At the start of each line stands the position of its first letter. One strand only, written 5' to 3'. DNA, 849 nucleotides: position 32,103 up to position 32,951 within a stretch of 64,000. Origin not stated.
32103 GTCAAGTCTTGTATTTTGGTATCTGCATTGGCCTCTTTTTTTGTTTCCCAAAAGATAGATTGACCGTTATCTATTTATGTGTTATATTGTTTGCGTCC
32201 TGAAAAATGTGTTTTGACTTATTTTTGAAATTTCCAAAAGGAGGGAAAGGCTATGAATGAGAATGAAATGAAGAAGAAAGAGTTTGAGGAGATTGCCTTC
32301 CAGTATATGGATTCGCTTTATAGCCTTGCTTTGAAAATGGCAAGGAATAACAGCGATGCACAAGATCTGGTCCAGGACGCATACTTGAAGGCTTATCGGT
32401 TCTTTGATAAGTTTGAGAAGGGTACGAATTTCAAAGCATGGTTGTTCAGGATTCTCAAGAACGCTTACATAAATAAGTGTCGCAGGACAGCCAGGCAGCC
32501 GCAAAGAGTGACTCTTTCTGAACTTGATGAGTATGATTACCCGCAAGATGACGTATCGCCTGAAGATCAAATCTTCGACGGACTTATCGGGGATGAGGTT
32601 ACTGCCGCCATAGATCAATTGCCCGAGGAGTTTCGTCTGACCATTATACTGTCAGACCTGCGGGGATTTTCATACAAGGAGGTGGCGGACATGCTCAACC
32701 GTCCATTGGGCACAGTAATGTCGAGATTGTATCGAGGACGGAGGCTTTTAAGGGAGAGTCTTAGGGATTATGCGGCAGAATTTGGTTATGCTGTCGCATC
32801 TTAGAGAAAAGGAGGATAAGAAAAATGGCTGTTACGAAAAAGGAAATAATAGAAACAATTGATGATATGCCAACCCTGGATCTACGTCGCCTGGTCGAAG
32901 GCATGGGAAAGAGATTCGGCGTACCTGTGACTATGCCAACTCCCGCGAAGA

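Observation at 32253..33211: ECF sigma factor followed, in anti-sigma position, by a second full-length ribosomal protein bL12 (L7/L12) paralog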

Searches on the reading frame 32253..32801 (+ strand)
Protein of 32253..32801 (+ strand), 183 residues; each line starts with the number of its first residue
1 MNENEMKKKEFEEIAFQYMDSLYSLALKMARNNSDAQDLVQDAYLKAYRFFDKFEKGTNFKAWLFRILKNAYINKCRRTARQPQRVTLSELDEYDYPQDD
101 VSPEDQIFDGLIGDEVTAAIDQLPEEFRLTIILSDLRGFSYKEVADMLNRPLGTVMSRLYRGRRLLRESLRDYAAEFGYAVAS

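Call 5: search_protein_families(library=pfam, proteins=[window:32253-32801:+], max_evalue=0.01)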
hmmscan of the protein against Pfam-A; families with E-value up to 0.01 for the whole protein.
window:32253-32801:+ (183 aa): 4 families
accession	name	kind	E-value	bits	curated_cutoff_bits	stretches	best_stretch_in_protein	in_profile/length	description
PF04542.20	Sigma70_r2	-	4.8e-18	65.2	24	1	17-81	4-70/71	Sigma-70 region 2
PF08281.18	Sigma70_r4_2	-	6.3e-14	51.8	25.7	1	115-166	3-54/54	Sigma-70, region 4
PF04545.22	Sigma70_r4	-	5.2e-09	35.9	24.1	1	119-168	1-50/50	Sigma-70, region 4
PF07638.17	Sigma70_ECF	-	7.5e-05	23.1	21.1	1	14-170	25-183/185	ECF sigma factor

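Call 6: search_protein_families(library=ncbifam, proteins=[window:32253-32801:+], max_evalue=0.01)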
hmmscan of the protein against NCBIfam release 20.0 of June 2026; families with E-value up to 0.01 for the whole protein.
window:32253-32801:+ (183 aa): 92 families (the best 25 are shown)
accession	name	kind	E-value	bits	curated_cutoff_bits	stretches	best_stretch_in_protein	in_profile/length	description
TIGR02947.1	SigH_actino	hypoth_equivalog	6.2e-56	189.1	251.55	1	4-180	6-189/193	RNA polymerase sigma-70 factor, TIGR02947 family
NF007229.0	PRK09647.1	equivalog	1.1e-35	122.9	265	1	6-175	41-207/220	RNA polymerase sigma factor SigE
NF009185.0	PRK12533.1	equivalog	4.7e-34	118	248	1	5-174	25-197/231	RNA polymerase sigma factor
NF007223.0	PRK09641.1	equivalog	8e-34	117.1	209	1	8-172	17-186/187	RNA polymerase sigma factor SigW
TIGR02950.1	SigM_subfam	subfamily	8.5e-33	113.4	147.95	1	11-170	2-158/159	RNA polymerase sigma factor, SigM family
NF008888.0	PRK11922.1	equivalog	7.6e-32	110.8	204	1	7-172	28-198/231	RNA polymerase sigma factor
NF009198.0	PRK12546.1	equivalog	3.1e-31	108.6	270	1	7-170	5-161/188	RNA polymerase sigma factor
NF007225.0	PRK09643.1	equivalog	2e-29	102.8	190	1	8-176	26-188/204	RNA polymerase sigma factor SigM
NF058625.1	sigma_PG0214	equivalog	4.5e-29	101.3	130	1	6-172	1-163/170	GFO_1088 family ECF-type sigma factor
TIGR02948.1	SigW_bacill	equivalog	1.4e-28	100.2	243.1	1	8-172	17-186/187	RNA polymerase sigma factor SigW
TIGR02937.1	sigma70-ECF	superfamily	1.6e-28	99.4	42.9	1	10-170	2-165/165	sigma-70 family RNA polymerase sigma factor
TIGR02939.1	RpoE_Sigma70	equivalog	2e-28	99.7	236.15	1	8-171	19-187/190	RNA polymerase sigma factor RpoE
NF009164.0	PRK12511.1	equivalog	1.1e-27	96.7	185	1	17-168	12-157/182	RNA polymerase sigma factor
NF009171.0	PRK12518.1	equivalog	7.3e-27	94.4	208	1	8-171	26-185/191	RNA polymerase sigma factor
NF007216.0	PRK09638.1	equivalog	1.8e-26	93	194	1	9-171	18-175/180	RNA polymerase sigma factor SigY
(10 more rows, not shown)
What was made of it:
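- On Actinobacterial SigH equivalog (TIGR02947): 189.1 bits (call 6).
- Checked: Its best NCBIfam match is SigH_actino, 189 bits, below the 251 cut-off (call 6).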

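Call 11: find_homologous_proteins(query=window:32253-32801:+)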
Query window:32253-32801:+ (183 aa): 7633 proteins with E <= 0.001 among 7732 candidates; the best 120 are listed.
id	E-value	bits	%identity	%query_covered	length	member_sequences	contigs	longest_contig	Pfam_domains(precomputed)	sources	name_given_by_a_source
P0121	3.0e-115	400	100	100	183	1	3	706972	PF04545.23,PF04542.21,PF08281.19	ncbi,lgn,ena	-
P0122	2.6e-76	273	71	96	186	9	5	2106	PF07638.18,PF04545.23,PF04542.21,PF08281.19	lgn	-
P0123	4.5e-74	266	66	91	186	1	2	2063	PF07638.18,PF04545.23,PF04542.21,PF08281.19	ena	-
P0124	2.0e-73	264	66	91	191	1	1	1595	PF07638.18,PF04545.23,PF04542.21,PF08281.19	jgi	jgi:RNA polymerase sigma-70 factor (ECF subfamily)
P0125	2.1e-71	257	65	91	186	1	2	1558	PF07638.18,PF04545.23,PF04542.21,PF08281.19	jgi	-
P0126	2.4e-71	257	68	96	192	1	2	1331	PF07638.18,PF22233.3,PF04545.23,PF04542.21,PF08281.19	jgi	jgi:RNA polymerase sigma-70 factor (ECF subfamily)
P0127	2.9e-71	257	66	96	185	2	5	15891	PF07638.18,PF04545.23,PF04542.21,PF08281.19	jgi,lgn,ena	-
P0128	3.4e-71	256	65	96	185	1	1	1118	PF04545.23,PF04542.21,PF08281.19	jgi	-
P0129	6.2e-71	255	68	95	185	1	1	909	PF07638.18,PF22233.3,PF04545.23,PF04542.21,PF08281.19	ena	-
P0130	7.8e-71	255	65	96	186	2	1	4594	PF07638.18,PF04545.23,PF04542.21,PF08281.19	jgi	-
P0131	9.4e-71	255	64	98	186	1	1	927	PF07638.18,PF04545.23,PF04542.21,PF08281.19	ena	-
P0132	2.0e-70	254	65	96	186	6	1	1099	PF04545.23,PF04542.21,PF08281.19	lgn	-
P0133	1.0e-69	252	64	96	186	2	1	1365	PF07638.18,PF04545.23,PF04542.21,PF08281.19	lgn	-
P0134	1.3e-69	251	64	91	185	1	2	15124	PF07638.18,PF04545.23,PF04542.21,PF08281.19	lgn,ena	-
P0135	2.5e-69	250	64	91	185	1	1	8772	PF07638.18,PF22233.3,PF04545.23,PF04542.21,PF08281.19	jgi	jgi:RNA polymerase sigma-70 factor (ECF subfamily)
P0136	4.0e-69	250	64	96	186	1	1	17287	PF07638.18,PF04545.23,PF04542.21,PF08281.19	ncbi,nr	ncbi:sigma-70 family RNA polymerase sigma factor [Candidatus Poribacteria bacterium]|nr:sigma-70 fam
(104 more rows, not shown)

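Call 13: find_encoding_contigs(protein=P0122, flank=3000, max_places=5)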
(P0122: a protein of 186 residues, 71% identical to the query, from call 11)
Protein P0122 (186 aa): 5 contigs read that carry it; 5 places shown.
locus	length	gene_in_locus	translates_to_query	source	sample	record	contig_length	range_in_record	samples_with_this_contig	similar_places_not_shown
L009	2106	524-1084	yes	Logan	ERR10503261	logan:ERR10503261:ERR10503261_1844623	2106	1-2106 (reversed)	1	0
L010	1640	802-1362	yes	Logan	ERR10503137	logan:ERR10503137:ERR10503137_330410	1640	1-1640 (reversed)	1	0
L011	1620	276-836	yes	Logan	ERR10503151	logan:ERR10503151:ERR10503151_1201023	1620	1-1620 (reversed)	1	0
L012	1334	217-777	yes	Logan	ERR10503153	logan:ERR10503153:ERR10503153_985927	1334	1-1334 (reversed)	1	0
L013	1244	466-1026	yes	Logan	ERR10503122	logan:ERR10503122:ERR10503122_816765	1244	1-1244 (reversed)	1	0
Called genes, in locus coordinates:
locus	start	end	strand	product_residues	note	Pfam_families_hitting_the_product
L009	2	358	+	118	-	?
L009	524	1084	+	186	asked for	PF07638:Sigma70_ECF (weak), PF04542:Sigma70_r2, PF08281:Sigma70_r4_2, PF04545:Sigma70_r4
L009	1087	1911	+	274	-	PF14417:MEDS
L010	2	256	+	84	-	?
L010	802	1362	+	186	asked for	PF07638:Sigma70_ECF (weak), PF04542:Sigma70_r2, PF08281:Sigma70_r4_2, PF04545:Sigma70_r4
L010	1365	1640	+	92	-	?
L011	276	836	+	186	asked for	PF07638:Sigma70_ECF (weak), PF04542:Sigma70_r2, PF08281:Sigma70_r4_2, PF04545:Sigma70_r4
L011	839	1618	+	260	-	?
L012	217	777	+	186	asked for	PF07638:Sigma70_ECF (weak), PF04542:Sigma70_r2, PF08281:Sigma70_r4_2, PF04545:Sigma70_r4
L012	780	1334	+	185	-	?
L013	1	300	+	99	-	?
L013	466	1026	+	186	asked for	PF07638:Sigma70_ECF (weak), PF04542:Sigma70_r2, PF08281:Sigma70_r4_2, PF04545:Sigma70_r4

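Call 14: find_encoding_contigs(protein=P0127, flank=4000, max_places=3)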
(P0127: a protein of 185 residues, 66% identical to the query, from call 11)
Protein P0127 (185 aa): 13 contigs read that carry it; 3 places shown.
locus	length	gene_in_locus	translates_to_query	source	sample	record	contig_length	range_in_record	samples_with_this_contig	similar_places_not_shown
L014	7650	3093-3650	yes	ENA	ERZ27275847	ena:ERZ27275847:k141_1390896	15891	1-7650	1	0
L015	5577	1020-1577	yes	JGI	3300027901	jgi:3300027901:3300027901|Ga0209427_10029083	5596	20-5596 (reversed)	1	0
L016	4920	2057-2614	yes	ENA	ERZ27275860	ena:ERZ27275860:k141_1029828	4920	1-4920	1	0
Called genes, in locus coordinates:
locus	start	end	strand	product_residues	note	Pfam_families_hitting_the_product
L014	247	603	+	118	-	-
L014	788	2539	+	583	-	PF00432:Prenyltrans (faint), PF07678:TED_complement (faint), PF13249:SQHop_cyclase_N, PF09492:Pec_lyase (faint), PF13243:SQHop_cyclase_C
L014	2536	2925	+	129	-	PF01986:DUF123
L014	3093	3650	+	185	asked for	PF07638:Sigma70_ECF (weak), PF04542:Sigma70_r2, PF08281:Sigma70_r4_2, PF04545:Sigma70_r4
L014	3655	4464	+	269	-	PF13490:zf-HC2, PF14417:MEDS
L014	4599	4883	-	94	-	-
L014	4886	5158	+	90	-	-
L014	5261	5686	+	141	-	PF22550:CesT_Tir_1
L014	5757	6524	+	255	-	PF04012:PspA_IM30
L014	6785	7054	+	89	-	-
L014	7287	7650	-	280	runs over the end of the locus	PF05681:Fumerase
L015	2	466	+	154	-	PF13243:SQHop_cyclase_C, PF13249:SQHop_cyclase_N (faint)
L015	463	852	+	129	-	PF01986:DUF123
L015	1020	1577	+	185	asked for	PF07638:Sigma70_ECF (weak), PF04542:Sigma70_r2, PF08281:Sigma70_r4_2, PF04545:Sigma70_r4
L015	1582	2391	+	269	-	PF13490:zf-HC2, PF14417:MEDS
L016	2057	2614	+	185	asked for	PF07638:Sigma70_ECF (weak), PF04542:Sigma70_r2, PF08281:Sigma70_r4_2, PF04545:Sigma70_r4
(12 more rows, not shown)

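Call 15: find_encoding_contigs(protein=P0136, flank=4000, max_places=2)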
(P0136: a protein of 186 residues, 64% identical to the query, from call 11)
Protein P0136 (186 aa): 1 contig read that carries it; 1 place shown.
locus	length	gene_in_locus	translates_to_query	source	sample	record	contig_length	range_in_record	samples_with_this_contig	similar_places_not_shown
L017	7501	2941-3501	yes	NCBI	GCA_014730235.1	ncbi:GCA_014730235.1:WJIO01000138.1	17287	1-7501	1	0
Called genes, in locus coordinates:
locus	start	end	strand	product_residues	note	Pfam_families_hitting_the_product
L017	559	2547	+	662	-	PF00501:AMP-binding, PF13193:AMP-binding_C, PF00550:PP-binding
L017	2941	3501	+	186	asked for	PF07638:Sigma70_ECF (weak), PF04542:Sigma70_r2, PF08281:Sigma70_r4_2, PF04545:Sigma70_r4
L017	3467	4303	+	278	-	PF13490:zf-HC2 (weak), PF14417:MEDS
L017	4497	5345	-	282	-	PF01116:F_bP_aldolase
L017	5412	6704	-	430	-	PF00795:CN_hydrolase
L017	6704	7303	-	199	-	PF13527:Acetyltransf_9 (weak), PF00583:Acetyltransf_1, PF13673:Acetyltransf_10, PF13508:Acetyltransf_7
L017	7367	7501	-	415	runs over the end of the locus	PF01408:GFO_IDH_MocA, PF02894:GFO_IDH_MocA_C, PF22725:GFO_IDH_MocA_C3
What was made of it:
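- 32253..32804 (+): ECF (group 4) sigma factor, SigH/SigR-like, 183 aa. Its own ribosome-binding site is GGAGGG at 32240-32245. Its closest homologs (60-71% identity) are paired with zf-HC2+MEDS proteins (calls 11, 13-15).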

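Call 20: find_related_loci(query=window:32253-32801:+, collection=genome_contigs, flank=3000)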
Query window:32253-32801:+ (183 aa) in genome_contigs; peptide patterns used: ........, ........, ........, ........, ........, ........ (x = any residue, [..] = any of these).
234 stretches matched a pattern; 184 encode a relative of the query (tblastn E <= 1e-3); the best 80 are kept; 80 distinct loci.
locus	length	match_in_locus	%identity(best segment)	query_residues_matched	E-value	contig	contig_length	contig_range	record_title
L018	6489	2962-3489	64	5-180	6e-75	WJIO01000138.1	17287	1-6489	MAG: Candidatus Poribacteria bacterium isolate Bin_402 k141_1599550, whole genome shotgun sequence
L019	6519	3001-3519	59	7-179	2e-68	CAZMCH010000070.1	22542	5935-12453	MAG TPA_asm: uncultured bacterium isolate binchicken_co274_484 genome assembly, contig: NODE_5921_length_22542_cov_5.072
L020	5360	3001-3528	60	4-179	9e-63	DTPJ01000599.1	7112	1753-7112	MAG TPA_asm: Candidatus Poribacteria bacterium isolate SpSt-970 Ga0123519_10027305, whole genome shotgun sequence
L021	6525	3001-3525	50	10-179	3e-57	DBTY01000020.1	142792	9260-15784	MAG TPA_asm: Ignavibacteriales bacterium UBA1304 UBA1304_contig_983, whole genome shotgun sequence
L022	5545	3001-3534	51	8-178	1e-56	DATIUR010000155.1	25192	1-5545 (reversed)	MAG TPA_asm: Anaeromyxobacteraceae bacterium isolate SMAG_U15986 k141_651169, whole genome shotgun sequence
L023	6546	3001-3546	49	2-179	3e-56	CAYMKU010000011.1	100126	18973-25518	MAG TPA_asm: uncultured Ignavibacteriaceae bacterium isolate SRP173033_co3_15 genome assembly, contig: NODE_127_length_1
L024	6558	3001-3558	50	2-180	7e-56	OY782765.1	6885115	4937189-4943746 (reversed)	MAG: Melioribacteraceae bacterium isolate b49f5fa7-6043-4eb4-88a3-53a29b1f0925 genome assembly, chromosome: 1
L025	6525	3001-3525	49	10-179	1e-55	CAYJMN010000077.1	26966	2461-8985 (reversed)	MAG TPA_asm: uncultured Chromatiales bacterium isolate ERP124720_co1_202 genome assembly, contig: NODE_2381_length_26966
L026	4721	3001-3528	51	9-179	1e-55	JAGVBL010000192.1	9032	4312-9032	MAG: Ignavibacteriales bacterium isolate DeMMO6_29 c_000000040016, whole genome shotgun sequence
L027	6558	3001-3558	50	2-180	7e-56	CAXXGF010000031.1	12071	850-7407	MAG: Melioribacteraceae bacterium isolate 4100227e-7e26-4022-97d3-18b24a1ddb5a genome assembly, contig: contig_31, whole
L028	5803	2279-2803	50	10-179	5e-56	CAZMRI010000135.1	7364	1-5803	MAG TPA_asm: uncultured Ignavibacterium sp. isolate SRP217488_co1_202 genome assembly, contig: NODE_9626_length_7364_cov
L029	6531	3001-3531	49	10-181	1e-55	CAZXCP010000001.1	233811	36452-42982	MAG TPA_asm: uncultured Ignavibacteriaceae bacterium isolate binchicken_co277_195 genome assembly, contig: NODE_115_leng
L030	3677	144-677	47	9-181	2e-55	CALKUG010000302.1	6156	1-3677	MAG TPA_asm: uncultured Ignavibacteria bacterium isolate SRR5576004_bin.172_CONCOCT_v1.1_MAG genome assembly, contig: ER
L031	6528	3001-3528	50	9-179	5e-55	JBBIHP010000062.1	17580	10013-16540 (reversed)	MAG: Ignavibacteria bacterium isolate RSS170216_bin_117 NODE_1445_length_17580_cov_5.753723, whole genome shotgun sequen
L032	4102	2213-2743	49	9-180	2e-55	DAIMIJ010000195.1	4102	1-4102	MAG TPA_asm: Ignavibacteriaceae bacterium isolate CTOTU14585 NODE_8827_length_4102_cov_10.196195, whole genome shotgun s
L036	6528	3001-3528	49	9-179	8e-55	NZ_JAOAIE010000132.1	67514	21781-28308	MAG: Ignavibacterium album isolate SKW81 k141_496607, whole genome shotgun sequence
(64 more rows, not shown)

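Call 24: search_protein_families(library=pfam, proteins=[L029:3555-4394:+, L036:3539-4381:+, L019:3538-4344:+, L009:1087-1911:+], max_evalue=0.01)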
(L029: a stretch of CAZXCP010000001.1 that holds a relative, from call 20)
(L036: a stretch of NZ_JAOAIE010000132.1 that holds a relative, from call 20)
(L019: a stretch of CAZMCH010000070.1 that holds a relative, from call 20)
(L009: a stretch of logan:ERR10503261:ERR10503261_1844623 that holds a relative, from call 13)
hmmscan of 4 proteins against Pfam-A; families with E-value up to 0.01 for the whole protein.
L029:3555-4394:+ (279 aa): 0 families

L036:3539-4381:+ (280 aa): 1 family
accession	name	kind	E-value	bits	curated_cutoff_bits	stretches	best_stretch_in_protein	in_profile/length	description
PF23781.1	Phage_TAC_16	-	0.0082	16.5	27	0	7-57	64-113/114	Phage tail assembly chaperone protein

L019:3538-4344:+ (268 aa): 2 families
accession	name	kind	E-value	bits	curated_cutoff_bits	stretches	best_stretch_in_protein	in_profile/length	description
PF14417.12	MEDS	-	2.3e-38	132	29.8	1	92-249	1-160/161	MEDS: MEthanogen/methylotroph, DcmR Sensory domain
PF13490.11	zf-HC2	-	1.1e-07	32.2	22.2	1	3-36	1-34/35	Putative zinc-finger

L009:1087-1911:+ (274 aa): 1 family
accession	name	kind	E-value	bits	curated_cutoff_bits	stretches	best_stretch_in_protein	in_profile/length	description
PF14417.12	MEDS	-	7.6e-40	136.8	29.8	1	101-258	1-160/161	MEDS: MEthanogen/methylotroph, DcmR Sensory domain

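Call 73: search_dna_similar(query=window:32253-32801:+, collection=phages, mode=protein, max_rows=10, max_evalue=0.001)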
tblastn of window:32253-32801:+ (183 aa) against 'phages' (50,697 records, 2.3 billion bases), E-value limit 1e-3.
Records with a match: 113; places in all: 115; records where one place covers at least 80% of the query: 56.
Best place of each record, by identity: <60% 113.
By first word of the organism name: Bacteriophage 46; uncultured 23; Rhizobium 19; Bacteroides 7; Enterococcus 4; Sinorhizobium 2; Listeria 2; Clostridioides 2; Agrobacterium 2; Streptomyces 2; and 4 more.
By host as written in the record: - 75; Rhizobium leguminosarum 4; Rhizobium etli CFN42 3; Sinorhizobium meliloti 2; Rhizobium sp. TUX16P 2; Enterococcus faecalis 2; Rhizobium sp. I1_9 2; Rhizobium leguminosarum biovar viciae VF39 2; and 18 more.
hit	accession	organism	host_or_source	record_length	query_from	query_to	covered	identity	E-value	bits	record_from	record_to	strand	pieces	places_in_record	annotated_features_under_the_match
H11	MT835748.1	Bacteriophage sp.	human fecal samples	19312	15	179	90%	41.9%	8e-41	151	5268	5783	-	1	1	record has no annotation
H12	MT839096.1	Bacteriophage sp.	human fecal samples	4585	14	182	92%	39.9%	4e-32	126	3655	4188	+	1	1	record has no annotation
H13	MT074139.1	Bacteroides phage DAC19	Bacteroides thetaiotaomicron VPI-5487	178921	35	176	78%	38.4%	6e-15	77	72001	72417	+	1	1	hypothetical protein (x2)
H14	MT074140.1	Bacteroides phage DAC20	Bacteroides thetaiotaomicron VPI-5488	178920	35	176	78%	38.4%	6e-15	77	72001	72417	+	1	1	hypothetical protein (x2)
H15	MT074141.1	Bacteroides phage DAC22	Bacteroides thetaiotaomicron VPI-5489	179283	35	176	78%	38.4%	6e-15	77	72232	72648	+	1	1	hypothetical protein (x2)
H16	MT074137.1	Bacteroides phage DAC16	Bacteroides thetaiotaomicron VPI-5485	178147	35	176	78%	38.4%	3e-14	76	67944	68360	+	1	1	hypothetical protein (x2)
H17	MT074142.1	Bacteroides phage DAC23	Bacteroides thetaiotaomicron VPI-5490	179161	35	176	78%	38.4%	3e-14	76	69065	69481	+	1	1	hypothetical protein (x2)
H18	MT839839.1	Bacteriophage sp.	human fecal samples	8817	17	167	83%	35.9%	2e-23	101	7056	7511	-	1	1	record has no annotation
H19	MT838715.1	Bacteriophage sp.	human fecal samples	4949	22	168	80%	35.8%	4e-15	78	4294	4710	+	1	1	record has no annotation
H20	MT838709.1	Bacteriophage sp.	human fecal samples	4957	23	166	79%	35.3%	6e-11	66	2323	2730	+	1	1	record has no annotation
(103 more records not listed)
